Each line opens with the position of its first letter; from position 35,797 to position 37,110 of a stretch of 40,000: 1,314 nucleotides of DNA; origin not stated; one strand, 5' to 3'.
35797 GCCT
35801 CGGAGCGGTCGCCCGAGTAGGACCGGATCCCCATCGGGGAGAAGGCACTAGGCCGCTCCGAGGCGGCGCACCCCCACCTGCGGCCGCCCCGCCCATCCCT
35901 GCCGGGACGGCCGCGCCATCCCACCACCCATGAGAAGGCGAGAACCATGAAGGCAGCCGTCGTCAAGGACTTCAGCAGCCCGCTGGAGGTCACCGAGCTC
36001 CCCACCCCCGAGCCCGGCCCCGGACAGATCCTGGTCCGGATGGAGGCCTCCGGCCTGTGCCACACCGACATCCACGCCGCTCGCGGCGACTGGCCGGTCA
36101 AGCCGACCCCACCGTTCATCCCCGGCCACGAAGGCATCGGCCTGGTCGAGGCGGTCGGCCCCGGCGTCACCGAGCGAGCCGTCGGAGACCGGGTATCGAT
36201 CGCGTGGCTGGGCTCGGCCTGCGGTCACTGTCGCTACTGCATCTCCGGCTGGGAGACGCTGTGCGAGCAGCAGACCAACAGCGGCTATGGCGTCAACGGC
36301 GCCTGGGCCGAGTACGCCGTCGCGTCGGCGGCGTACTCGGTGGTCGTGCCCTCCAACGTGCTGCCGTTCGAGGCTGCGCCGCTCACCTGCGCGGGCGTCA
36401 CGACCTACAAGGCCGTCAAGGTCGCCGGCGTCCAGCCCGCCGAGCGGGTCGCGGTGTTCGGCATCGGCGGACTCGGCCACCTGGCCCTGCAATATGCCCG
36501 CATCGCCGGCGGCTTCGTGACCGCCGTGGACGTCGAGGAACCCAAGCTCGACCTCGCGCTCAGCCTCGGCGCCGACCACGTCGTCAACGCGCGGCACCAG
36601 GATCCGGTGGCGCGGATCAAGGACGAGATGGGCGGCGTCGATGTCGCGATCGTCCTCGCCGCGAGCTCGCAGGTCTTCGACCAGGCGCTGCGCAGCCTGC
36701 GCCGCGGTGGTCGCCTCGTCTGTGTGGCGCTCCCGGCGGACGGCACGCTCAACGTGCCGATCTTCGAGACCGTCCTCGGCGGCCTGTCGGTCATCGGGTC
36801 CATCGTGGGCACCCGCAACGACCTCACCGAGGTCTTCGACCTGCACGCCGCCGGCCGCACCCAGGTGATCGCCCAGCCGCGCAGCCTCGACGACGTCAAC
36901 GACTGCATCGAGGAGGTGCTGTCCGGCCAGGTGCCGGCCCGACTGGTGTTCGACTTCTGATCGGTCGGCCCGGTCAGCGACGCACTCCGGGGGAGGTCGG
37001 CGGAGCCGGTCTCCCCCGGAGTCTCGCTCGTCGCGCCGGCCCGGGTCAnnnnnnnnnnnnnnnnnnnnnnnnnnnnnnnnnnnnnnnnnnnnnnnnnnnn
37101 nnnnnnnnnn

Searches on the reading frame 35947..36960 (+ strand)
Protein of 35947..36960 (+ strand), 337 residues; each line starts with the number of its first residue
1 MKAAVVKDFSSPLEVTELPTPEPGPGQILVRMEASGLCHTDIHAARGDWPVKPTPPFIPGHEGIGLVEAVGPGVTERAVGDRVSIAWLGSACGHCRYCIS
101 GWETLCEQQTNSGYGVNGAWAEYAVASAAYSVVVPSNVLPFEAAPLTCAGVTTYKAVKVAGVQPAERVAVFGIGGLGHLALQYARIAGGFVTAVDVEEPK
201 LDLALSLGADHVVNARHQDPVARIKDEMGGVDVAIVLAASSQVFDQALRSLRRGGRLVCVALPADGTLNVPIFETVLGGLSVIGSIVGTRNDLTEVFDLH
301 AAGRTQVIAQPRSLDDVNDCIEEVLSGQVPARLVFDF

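Call 47: search_protein_families(library=pfam, proteins=[window:35947-36960:+], max_evalue=0.01)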
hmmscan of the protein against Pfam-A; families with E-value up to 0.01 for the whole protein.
window:35947-36960:+ (337 aa): 6 families
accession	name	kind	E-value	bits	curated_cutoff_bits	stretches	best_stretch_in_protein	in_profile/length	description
PF00107.32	ADH_zinc_N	-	1.7e-30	106.1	31.8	1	175-299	1-126/129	Zinc-binding dehydrogenase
PF08240.17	ADH_N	-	6.8e-30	103.8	23.5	1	24-135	1-103/104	Alcohol dehydrogenase GroES-like domain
PF13602.12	ADH_zinc_N_2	-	1.4e-08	36.2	27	1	207-329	1-128/134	Zinc-binding dehydrogenase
PF16912.11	Glu_dehyd_C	-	0.00011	22.2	34.9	1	164-286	30-159/211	Glucose dehydrogenase C-terminus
PF01262.27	AlaDh_PNT_C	-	0.00093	19.1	23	1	155-235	19-97/214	Alanine dehydrogenase/PNT, C-terminal domain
PF02629.25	CoA_binding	-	0.0049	18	22.3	0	166-259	4-92/97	CoA binding domain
